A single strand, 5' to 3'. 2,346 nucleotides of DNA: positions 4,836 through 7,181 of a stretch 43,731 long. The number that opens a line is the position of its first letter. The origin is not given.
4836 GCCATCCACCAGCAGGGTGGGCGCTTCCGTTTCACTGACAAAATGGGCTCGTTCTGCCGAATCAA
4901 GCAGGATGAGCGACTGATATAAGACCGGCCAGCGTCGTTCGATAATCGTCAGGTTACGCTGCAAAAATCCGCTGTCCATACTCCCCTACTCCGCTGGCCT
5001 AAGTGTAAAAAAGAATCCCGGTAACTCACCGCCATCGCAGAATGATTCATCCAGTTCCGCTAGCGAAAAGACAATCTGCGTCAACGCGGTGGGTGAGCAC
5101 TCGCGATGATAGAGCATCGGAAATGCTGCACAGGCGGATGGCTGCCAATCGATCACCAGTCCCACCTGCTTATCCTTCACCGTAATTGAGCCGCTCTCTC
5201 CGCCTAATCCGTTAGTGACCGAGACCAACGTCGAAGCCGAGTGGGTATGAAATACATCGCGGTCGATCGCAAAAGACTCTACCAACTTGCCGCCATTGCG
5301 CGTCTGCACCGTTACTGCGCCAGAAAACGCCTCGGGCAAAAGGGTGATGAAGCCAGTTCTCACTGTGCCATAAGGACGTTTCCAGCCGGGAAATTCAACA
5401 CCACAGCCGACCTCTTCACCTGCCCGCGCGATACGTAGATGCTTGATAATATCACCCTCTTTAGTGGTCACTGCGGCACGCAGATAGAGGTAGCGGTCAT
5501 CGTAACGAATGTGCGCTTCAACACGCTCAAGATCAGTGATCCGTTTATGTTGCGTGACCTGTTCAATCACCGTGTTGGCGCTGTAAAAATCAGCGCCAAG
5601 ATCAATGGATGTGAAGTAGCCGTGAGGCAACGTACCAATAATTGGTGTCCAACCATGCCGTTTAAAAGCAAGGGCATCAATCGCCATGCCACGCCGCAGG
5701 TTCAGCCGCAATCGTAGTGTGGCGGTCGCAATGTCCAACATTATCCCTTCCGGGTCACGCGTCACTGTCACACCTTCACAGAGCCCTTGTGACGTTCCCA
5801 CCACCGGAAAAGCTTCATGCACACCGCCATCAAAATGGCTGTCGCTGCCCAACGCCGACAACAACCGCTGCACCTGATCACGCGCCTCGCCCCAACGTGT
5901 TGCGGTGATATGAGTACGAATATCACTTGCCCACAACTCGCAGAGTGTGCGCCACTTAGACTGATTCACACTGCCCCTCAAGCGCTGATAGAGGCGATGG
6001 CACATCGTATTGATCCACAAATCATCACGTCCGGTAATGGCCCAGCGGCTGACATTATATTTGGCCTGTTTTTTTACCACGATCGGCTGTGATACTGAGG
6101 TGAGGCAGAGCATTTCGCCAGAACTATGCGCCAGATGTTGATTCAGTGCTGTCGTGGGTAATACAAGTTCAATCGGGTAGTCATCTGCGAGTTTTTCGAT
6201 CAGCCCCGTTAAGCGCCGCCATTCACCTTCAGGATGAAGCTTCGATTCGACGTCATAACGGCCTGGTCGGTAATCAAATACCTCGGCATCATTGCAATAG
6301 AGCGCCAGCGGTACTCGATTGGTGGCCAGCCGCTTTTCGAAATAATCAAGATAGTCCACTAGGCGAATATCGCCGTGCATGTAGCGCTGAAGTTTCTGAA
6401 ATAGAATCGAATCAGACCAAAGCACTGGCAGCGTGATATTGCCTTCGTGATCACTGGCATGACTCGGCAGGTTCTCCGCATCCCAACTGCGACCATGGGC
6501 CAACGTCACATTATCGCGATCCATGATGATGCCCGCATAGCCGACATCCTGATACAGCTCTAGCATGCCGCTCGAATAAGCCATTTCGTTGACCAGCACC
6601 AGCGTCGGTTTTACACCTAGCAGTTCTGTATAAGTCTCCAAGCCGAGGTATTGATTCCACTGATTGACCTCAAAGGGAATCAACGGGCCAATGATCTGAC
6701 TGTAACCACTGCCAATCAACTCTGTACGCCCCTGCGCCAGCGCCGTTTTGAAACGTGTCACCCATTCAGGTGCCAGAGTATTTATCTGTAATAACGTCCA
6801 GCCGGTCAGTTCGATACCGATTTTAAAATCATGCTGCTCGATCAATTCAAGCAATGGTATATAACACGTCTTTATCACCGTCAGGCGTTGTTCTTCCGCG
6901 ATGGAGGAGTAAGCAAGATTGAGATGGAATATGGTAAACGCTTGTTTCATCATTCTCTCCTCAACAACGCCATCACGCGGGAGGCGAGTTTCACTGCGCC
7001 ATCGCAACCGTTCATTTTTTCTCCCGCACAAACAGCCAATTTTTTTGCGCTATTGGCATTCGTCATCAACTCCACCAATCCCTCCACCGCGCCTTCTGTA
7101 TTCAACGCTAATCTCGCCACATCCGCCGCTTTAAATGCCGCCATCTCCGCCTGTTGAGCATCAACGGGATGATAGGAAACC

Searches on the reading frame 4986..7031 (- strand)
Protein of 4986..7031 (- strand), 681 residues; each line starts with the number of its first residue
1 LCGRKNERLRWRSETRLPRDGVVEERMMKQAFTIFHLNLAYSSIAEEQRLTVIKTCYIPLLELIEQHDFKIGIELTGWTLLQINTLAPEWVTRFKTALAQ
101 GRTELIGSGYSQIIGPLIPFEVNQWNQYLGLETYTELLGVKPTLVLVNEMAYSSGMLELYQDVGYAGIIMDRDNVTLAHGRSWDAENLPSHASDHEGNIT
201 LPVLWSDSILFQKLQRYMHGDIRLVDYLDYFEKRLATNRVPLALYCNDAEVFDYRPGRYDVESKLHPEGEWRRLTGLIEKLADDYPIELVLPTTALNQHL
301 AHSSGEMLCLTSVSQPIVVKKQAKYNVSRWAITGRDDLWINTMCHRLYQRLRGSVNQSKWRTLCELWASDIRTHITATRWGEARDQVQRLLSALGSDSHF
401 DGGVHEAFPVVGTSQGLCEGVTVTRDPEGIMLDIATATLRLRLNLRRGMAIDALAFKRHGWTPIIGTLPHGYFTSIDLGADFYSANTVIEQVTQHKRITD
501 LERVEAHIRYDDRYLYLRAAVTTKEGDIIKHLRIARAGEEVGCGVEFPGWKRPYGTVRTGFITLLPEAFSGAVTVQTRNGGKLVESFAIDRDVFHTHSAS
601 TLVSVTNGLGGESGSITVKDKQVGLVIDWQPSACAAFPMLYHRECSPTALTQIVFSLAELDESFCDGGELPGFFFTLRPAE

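Call 5: search_protein_families(library=pfam, proteins=[window:4986-7031:-])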
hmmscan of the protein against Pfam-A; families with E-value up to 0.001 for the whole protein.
window:4986-7031:- (681 aa): 1 family
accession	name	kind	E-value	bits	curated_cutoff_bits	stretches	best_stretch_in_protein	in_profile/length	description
PF03065.20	Glyco_hydro_57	-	9.8e-13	48.5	21.2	1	24-297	23-280/291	Glycosyl hydrolase family 57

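Call 43: search_protein_families(library=pfam, proteins=[window:4986-6950:-], max_evalue=5)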
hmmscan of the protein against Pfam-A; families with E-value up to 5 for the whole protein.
window:4986-6950:- (654 aa): 1 family
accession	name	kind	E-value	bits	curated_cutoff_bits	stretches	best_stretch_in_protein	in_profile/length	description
PF03065.20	Glyco_hydro_57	-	3e-12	46.9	21.2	1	24-270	42-280/291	Glycosyl hydrolase family 57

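Call 44: search_solved_structures(query=window:4986-6950:-, max_evalue=1)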
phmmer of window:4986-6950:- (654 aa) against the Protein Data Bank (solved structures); distinct sequences matched with E-value up to 1: 1.
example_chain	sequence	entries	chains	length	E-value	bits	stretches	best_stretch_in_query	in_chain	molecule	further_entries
1k1w_A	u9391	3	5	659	0.0004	22.1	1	29-233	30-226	4-ALPHA-GLUCANOTRANSFERASE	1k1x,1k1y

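Call 70: find_homologous_proteins(query=window:4986-6950:-, max_evalue=1e-20)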
Query window:4986-6950:- (654 aa): 1624 proteins with E <= 1e-20 among 8000 candidates; the best 120 are listed.
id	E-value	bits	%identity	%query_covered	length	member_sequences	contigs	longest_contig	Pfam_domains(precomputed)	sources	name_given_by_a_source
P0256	0.0e+0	1521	100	100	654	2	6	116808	PF03065.21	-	-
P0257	0.0e+0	1136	73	100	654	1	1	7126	PF03065.21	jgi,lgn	jgi:hypothetical protein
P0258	0.0e+0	1120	73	100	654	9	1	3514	PF03065.21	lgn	-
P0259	0.0e+0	1109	72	100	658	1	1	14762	PF03065.21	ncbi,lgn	-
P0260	1.7e-223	762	53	99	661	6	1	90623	PF03065.21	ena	-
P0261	9.5e-218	743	51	100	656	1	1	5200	PF03065.21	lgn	-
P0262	4.6e-217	741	51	100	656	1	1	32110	PF03065.21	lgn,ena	-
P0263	9.8e-217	740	52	100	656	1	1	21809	PF03065.21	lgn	-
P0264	1.1e-216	739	51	100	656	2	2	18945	PF03065.21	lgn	-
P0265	1.4e-216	739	51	100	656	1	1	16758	PF03065.21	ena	-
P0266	6.2e-216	737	51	100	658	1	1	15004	PF03065.21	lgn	-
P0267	1.3e-215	736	51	100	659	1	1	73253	PF03065.21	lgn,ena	-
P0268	6.7e-215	733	52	100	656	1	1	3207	PF03065.21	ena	-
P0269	1.8e-214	732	51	100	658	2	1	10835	PF03065.21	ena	-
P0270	2.6e-213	728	51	100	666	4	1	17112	PF03065.21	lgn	-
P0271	3.3e-213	728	51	100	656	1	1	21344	PF03065.21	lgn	-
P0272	3.4e-213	728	51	100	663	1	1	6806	PF03065.21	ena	-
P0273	1.2e-212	726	51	100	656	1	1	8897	PF03065.21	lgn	-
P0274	1.5e-212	726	52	100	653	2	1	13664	PF03065.21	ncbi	-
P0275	6.1e-212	724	50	100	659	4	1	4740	PF03065.21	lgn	-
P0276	1.1e-211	723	50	100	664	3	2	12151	PF03065.21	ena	-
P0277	3.2e-211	721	51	100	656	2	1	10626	PF03065.21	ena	-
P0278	9.2e-211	720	52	100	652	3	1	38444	PF03065.21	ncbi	-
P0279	6.4e-210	717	50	100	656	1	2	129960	PF03065.21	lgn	-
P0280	1.5e-209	716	51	99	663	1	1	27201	PF03065.21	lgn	-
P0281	2.3e-209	715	50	99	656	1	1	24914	PF03065.21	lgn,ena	-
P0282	2.7e-209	715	50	100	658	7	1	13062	PF03065.21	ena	-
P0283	2.5e-208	712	51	100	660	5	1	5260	PF03065.21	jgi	jgi:hypothetical protein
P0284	4.9e-208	711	50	99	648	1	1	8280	PF03065.21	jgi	jgi:hypothetical protein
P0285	1.7e-207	709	50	100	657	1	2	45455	PF03065.21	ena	-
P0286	2.1e-207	709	51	100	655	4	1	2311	PF03065.21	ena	-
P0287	2.7e-207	708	50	99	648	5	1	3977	PF03065.21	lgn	-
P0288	2.8e-207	708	51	100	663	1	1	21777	PF03065.21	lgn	-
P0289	3.3e-207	708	50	100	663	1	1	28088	PF03065.21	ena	-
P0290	7.5e-207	707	49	100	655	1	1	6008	PF03065.21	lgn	-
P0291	4.3e-206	704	51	99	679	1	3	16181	PF03065.21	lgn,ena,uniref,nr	uniref:Glycosyl hydrolase family 57 n=1 Tax=Candidatus Kentrum sp. DK TaxID=2126562 RepID=A0A450T111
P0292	5.2e-206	704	50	100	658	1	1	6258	PF03065.21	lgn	-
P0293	5.3e-206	704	50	99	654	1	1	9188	PF03065.21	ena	-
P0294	9.2e-206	703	50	100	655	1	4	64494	PF03065.21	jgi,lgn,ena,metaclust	metaclust:\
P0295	1.8e-205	702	51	100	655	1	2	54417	PF03065.21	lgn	-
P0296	1.8e-205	702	50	100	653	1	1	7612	PF03065.21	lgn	-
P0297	2.5e-205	702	49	100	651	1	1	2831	PF03065.21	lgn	-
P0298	4.3e-205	701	50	100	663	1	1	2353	PF03065.21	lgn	-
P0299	4.9e-205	701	50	100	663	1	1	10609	PF03065.21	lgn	-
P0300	9.7e-205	700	50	99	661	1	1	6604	PF03065.21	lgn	-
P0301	1.0e-204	700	51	100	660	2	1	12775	PF03065.21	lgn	-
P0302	1.4e-204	699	50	99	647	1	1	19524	PF03065.21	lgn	-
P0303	2.8e-204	698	49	99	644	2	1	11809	PF03065.21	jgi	jgi:hypothetical protein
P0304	5.9e-204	697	49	100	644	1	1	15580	PF03065.21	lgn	-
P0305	6.5e-204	697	50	100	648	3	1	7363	PF03065.21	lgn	-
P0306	8.5e-204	697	50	100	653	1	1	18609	PF03065.21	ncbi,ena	-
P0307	1.1e-203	696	49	100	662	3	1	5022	PF03065.21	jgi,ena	-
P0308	1.7e-203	696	50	99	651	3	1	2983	PF03065.21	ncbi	ncbi:MAG: hypothetical protein V3V29_09545 [Acidimicrobiia bacterium]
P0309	2.6e-203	695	49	100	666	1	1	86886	PF03065.21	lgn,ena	-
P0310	2.8e-203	695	51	100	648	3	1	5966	PF03065.21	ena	-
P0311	3.4e-203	695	48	100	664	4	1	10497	PF03065.21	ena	-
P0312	4.9e-203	694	50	100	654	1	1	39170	PF03065.21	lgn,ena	-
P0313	8.9e-203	693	49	99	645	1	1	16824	PF03065.21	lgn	-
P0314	3.3e-202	692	50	100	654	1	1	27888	PF03065.21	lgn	-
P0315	4.0e-202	691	49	100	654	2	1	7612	PF03065.21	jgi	jgi:hypothetical protein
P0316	1.0e-201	690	49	98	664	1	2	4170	PF03065.21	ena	-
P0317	1.2e-201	690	49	100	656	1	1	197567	PF03065.21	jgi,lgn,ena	-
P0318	1.3e-201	690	50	96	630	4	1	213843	PF03065.21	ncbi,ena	-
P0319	9.9e-201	687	49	99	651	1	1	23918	PF03065.21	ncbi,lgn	-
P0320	1.5e-200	686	49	100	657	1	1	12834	PF03065.21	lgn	-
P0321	1.8e-200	686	49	100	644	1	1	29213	PF03065.21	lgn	-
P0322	2.2e-200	686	49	99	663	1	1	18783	PF03065.21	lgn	-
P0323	2.7e-200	685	50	99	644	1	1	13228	PF03065.21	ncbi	-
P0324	4.0e-200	685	49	100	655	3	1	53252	PF03065.21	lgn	-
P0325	9.7e-200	683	48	100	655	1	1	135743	PF03065.21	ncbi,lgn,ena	-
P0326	1.1e-199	683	48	99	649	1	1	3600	PF03065.21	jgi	jgi:hypothetical protein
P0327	1.1e-199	683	49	100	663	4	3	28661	PF03065.21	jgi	jgi:hypothetical protein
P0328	1.2e-199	683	49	100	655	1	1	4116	PF03065.21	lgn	-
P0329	1.4e-199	683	50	100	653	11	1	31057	PF03065.21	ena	-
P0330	2.2e-199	682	48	99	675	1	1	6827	PF03065.21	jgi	jgi:hypothetical protein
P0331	2.5e-199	682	50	100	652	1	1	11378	PF03065.21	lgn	-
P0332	5.5e-199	681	49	100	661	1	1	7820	PF03065.21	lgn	-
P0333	6.0e-199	681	49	100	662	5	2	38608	PF03065.21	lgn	-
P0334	8.3e-199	680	50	100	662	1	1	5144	PF03065.21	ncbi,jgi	jgi:hypothetical protein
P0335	9.8e-199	680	49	99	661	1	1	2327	PF03065.21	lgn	-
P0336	1.1e-198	680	49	100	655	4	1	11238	PF03065.21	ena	-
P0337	1.4e-198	680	48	100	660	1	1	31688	PF03065.21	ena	-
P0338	2.2e-198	679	48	100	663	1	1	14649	PF03065.21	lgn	-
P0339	2.9e-198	679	49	100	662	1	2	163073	PF03065.21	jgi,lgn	jgi:hypothetical protein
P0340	3.3e-198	678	49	99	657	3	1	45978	PF03065.21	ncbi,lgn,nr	ncbi:MAG: hypothetical protein Q8P42_10605 [Gallionella sp.]|nr:hypothetical protein [Gallionella sp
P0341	1.2e-197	676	49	100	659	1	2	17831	PF03065.21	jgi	-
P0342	1.3e-197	676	48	99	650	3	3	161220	PF03065.21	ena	-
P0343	8.4e-197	674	48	100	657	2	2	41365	PF03065.21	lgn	-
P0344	1.3e-196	673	49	100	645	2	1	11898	PF03065.21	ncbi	-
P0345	3.6e-196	672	47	100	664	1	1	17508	PF03065.21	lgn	-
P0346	6.3e-196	671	48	100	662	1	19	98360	PF03065.21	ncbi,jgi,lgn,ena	jgi:hypothetical protein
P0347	6.4e-196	671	49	100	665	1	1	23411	PF03065.21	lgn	-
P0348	1.2e-195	670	49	100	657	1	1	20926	PF03065.21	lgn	-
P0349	1.5e-195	670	48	100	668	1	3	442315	PF03065.21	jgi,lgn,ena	-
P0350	1.6e-195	669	49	99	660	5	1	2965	PF03065.21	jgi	jgi:hypothetical protein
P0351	2.4e-195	669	48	100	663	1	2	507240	PF03065.21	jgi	jgi:hypothetical protein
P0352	4.8e-195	668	49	98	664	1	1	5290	PF03065.21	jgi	jgi:hypothetical protein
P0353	4.8e-195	668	49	99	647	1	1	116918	PF03065.21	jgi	jgi:hypothetical protein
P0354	5.8e-195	668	48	100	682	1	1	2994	PF03065.21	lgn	-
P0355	6.8e-195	667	48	100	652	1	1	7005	PF03065.21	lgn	-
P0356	1.1e-194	667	48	99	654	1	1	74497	PF03065.21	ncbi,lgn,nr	ncbi:MAG: glycoside hydrolase [Chlorobiaceae bacterium]|nr:glycoside hydrolase [Chlorobiaceae bacter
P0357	2.7e-194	665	47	100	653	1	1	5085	PF03065.21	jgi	-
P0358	3.6e-194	665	49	99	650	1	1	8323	PF03065.21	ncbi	-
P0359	4.5e-194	665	49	99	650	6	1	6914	PF03065.21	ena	-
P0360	4.8e-194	665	49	100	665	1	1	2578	PF03065.21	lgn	-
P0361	5.0e-194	665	49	100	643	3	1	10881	PF03065.21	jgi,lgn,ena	-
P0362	9.4e-194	664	50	100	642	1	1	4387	PF03065.21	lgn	-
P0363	1.2e-193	663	49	100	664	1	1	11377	PF03065.21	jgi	jgi:hypothetical protein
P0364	1.4e-193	663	49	100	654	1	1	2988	PF03065.21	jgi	jgi:hypothetical protein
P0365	1.4e-193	663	47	99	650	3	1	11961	PF03065.21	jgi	jgi:hypothetical protein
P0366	1.4e-193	663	49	99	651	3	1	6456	PF03065.21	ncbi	-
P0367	2.3e-193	662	49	99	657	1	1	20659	PF03065.21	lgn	-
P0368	3.8e-193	662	48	99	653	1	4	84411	PF03065.21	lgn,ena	-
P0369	4.1e-193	662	49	100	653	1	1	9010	PF03065.21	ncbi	-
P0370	4.7e-193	661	48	100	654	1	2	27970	PF03065.21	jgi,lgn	-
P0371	4.9e-193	661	47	99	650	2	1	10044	PF03065.21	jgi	jgi:hypothetical protein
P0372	8.2e-193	661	45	100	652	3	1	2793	PF03065.21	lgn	-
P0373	9.0e-193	660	49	100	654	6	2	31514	PF03065.21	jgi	jgi:hypothetical protein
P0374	9.6e-193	660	48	100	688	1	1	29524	PF03065.21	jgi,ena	-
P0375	1.0e-192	660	48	100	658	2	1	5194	PF03065.21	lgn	-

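Call 81: predict_structure(alignment_id=A3)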
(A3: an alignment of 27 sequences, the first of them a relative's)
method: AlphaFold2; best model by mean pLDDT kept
length: 654 residues; sequences in the alignment: 27
mean_pLDDT: 85.6   pTM: 0.88
mean pLDDT of the five models: 85.6, 84.9, 84.8, 83.3, 82.2
residues with pLDDT >= 90: 337; 70-90: 228; 50-70: 67; < 50: 22
segments of 3 or more residues with pLDDT < 50: 234-236, 292-296, 569-578
pLDDT, mean of each block of 10 residues (from residue 1): 89 78 86 90 93 97 97 96 89 94 97 95 80 93 85 67 88 92 87 88 88 85 60 50 82 90 95 85 72 50 72 93 94 95 76 89 94 87 67 90 95 96 96 94 68 85 87 93 91 93 95 96 88 92 90 86 67 43 81 94 93 82 88 72 92 94
secondary structure, 60 per line:
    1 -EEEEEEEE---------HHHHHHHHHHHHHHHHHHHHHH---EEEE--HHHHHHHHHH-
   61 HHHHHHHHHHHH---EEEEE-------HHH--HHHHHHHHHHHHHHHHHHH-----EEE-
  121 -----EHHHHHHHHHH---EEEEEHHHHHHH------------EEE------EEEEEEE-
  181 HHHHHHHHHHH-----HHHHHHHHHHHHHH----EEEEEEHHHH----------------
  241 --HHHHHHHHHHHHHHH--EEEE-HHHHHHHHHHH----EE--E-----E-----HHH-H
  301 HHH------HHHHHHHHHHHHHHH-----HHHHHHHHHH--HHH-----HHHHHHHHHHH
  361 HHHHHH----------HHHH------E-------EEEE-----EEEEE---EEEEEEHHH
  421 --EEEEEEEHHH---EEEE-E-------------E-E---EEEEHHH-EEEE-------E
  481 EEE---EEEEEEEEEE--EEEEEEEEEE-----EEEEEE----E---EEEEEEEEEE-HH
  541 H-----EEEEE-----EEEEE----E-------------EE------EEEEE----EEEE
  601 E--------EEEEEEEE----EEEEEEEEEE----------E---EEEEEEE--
elements in order: E2-9 H19-40 E44-47 H50-59 H61-72 E76-80 H93-111 E117-119 H127-136 E140-144 H145-151 E164-166 E173-179 H181-191 H197-210 E215-220 H221-224 H243-257 E260-263 H265-275 H300-303 H310-324 H330-339 H350-366 H377-380 E395-398 E404-408 E412-417 E423-429 E436-439 E461-464 E469-472 E480-483 E487-496 E499-508 E514-519 E528-537 E547-551 E557-561 E588-592 E597-601 E610-617 E622-631 E646-652

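Call 83: fold_search(model_id=the predicted structure, library=pdb)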
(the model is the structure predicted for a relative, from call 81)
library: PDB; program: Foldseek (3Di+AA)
matches with E <= 10: 1132; with E <= 0.001: 123
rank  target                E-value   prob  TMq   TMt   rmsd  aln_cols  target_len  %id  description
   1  1k1x_B                5.4e-21  1.00  0.43  0.44  17.3       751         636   12  Crystal structure of 4-alpha-glucanotransferase from thermococcus litoralis (released 2003-06-17)
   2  1k1x_A                7.1e-21  1.00  0.43  0.45  17.6       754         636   12  Crystal structure of 4-alpha-glucanotransferase from thermococcus litoralis (released 2003-06-17)
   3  7ufu_A                3.6e-20  1.00  0.66  0.44   7.0       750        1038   11  Cryo-EM Structure of Bl_Man38A nucleophile mutant in complex with mannose at 2.7 A (released 2022-11-16)
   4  1k1w                  1.8e-19  1.00  0.41  0.43  17.6       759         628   12  Crystal structure of 4-alpha-glucanotransferase from thermococcus litoralis (released 2003-06-17)
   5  7ufr_A                2.9e-19  1.00  0.64  0.42   8.0       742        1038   11  Cryo-EM Structure of Bl_Man38A at 2.7 A (released 2022-11-16)
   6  7ufs_A                1.3e-18  1.00  0.67  0.44   7.6       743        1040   11  Cryo-EM Structure of Bl_Man38B at 3.4 A (released 2022-11-16)
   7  7uft_A                3.2e-18  1.00  0.67  0.45   7.2       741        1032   12  Cryo-EM Structure of Bl_Man38C at 2.9 A (released 2022-11-16)
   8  7dd9_A                1.7e-17  1.00  0.62  0.39   8.1       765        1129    9  Cryo-EM structure of the Ams1 and Nbr1 complex (released 2021-07-14)
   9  6lz1_A                2.7e-17  1.00  0.59  0.39   9.5       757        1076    9  Structure of S.pombe alpha-mannosidase Ams1 (released 2020-09-09)
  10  5kbp_A                2.0e-15  1.00  0.59  0.45  11.5       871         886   11  The crystal structure of an alpha-mannosidase from Enterococcus faecalis V583 (released 2016-07-13)
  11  7vqo_A                2.1e-15  1.00  0.62  0.37   7.5       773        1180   10  Cryo-EM structure of Ams1 bound to the FW domain of Nbr1 (released 2022-07-06)
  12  2wyi_A                2.6e-15  1.00  0.56  0.43  11.8       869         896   11  Structure of the Streptococcus pyogenes family GH38 alpha-mannosidase complexed with swainsonine (released 2010-02-16)
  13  5kbp_B                3.5e-15  1.00  0.59  0.46  11.8       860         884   11  The crystal structure of an alpha-mannosidase from Enterococcus faecalis V583 (released 2016-07-13)
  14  2wyi_B                6.1e-15  1.00  0.58  0.45  11.6       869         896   11  Structure of the Streptococcus pyogenes family GH38 alpha-mannosidase complexed with swainsonine (released 2010-02-16)
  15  1hty                  6.8e-15  1.00  0.60  0.42   9.9       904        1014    9  GOLGI ALPHA-MANNOSIDASE II (released 2002-01-02)
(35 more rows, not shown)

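Call 89: find_encoding_contigs(protein=P0356, flank=10000, max_places=1)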
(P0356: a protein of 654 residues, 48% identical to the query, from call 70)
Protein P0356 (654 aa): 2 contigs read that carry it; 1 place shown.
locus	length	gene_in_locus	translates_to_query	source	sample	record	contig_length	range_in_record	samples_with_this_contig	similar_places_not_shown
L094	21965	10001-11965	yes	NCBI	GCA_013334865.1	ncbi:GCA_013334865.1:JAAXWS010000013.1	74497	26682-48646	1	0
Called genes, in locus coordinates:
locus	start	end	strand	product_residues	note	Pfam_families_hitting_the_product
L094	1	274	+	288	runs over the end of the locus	PF00248:Aldo_ket_red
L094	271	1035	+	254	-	PF02348:CTP_transf_3, PF12804:NTP_transf_3 (weak)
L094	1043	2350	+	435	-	PF00202:Aminotran_3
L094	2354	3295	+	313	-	PF13489:Methyltransf_23, PF08241:Methyltransf_11 (weak), PF08242:Methyltransf_12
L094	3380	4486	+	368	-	PF13489:Methyltransf_23, PF13847:Methyltransf_31, PF08241:Methyltransf_11, PF08242:Methyltransf_12, PF13649:Methyltransf_25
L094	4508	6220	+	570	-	PF02776:TPP_enzyme_N, PF00205:TPP_enzyme_M, PF02775:TPP_enzyme_C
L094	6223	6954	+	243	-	PF00106:adh_short, PF08659:KR, PF13561:adh_short_C2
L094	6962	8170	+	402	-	PF18130:ATPgrasp_N (weak), PF02655:ATP-grasp_3, PF14397:ATPgrasp_ST (faint), PF13535:ATP-grasp_4 (weak), PF18603:LAL_C2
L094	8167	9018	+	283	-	PF03102:NeuB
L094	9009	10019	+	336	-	-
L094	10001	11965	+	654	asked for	PF03065:Glyco_hydro_57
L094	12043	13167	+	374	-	-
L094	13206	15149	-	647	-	PF00664:ABC_membrane, PF00005:ABC_tran, PF02463:SMC_N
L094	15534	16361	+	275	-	PF00535:Glycos_transf_2, PF13641:Glyco_tranf_2_3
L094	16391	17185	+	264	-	-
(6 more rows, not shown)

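Call 90: find_encoding_contigs(protein=P0340, flank=10000, max_places=1)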
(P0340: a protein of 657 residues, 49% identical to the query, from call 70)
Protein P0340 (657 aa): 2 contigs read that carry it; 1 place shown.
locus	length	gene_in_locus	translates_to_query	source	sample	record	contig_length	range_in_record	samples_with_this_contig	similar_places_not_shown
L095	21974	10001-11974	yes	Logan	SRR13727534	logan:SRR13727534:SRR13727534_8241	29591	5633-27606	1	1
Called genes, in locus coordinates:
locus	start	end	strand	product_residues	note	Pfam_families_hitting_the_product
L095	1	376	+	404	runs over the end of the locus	PF00155:Aminotran_1_2 (weak), PF01041:DegT_DnrJ_EryC1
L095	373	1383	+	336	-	PF00106:adh_short (faint), PF01073:3Beta_HSD, PF01370:Epimerase, PF02719:Polysacc_synt_2, PF04321:RmlD_sub_bind, PF07993:NAD_binding_4 (faint), PF16363:GDP_Man_Dehyd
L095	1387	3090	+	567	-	PF02348:CTP_transf_3, PF13489:Methyltransf_23, PF08241:Methyltransf_11 (weak), PF08242:Methyltransf_12 (weak)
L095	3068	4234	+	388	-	PF02353:CMAS (faint), PF13489:Methyltransf_23, PF07021:MetW (weak), PF08241:Methyltransf_11, PF08242:Methyltransf_12, PF13649:Methyltransf_25, PF13847:Methyltransf_31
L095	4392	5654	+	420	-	PF04230:PS_pyruv_trans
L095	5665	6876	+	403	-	PF01071:GARS_A, PF02655:ATP-grasp_3 (weak), PF02786:CPSase_L_D2 (weak), PF02222:ATP-grasp (weak), PF07478:Dala_Dala_lig_C, PF13535:ATP-grasp_4 (weak), PF18603:LAL_C2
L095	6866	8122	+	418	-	PF01408:GFO_IDH_MocA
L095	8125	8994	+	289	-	PF03102:NeuB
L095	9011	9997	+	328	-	-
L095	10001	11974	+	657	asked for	PF03065:Glyco_hydro_57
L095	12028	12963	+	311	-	PF08241:Methyltransf_11 (weak), PF13649:Methyltransf_25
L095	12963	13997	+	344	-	-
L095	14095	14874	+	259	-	PF05711:TylF, PF13578:Methyltransf_24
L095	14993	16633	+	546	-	PF13489:Methyltransf_23, PF08241:Methyltransf_11, PF08242:Methyltransf_12, PF13649:Methyltransf_25, PF13847:Methyltransf_31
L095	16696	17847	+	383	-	PF07429:Glyco_transf_56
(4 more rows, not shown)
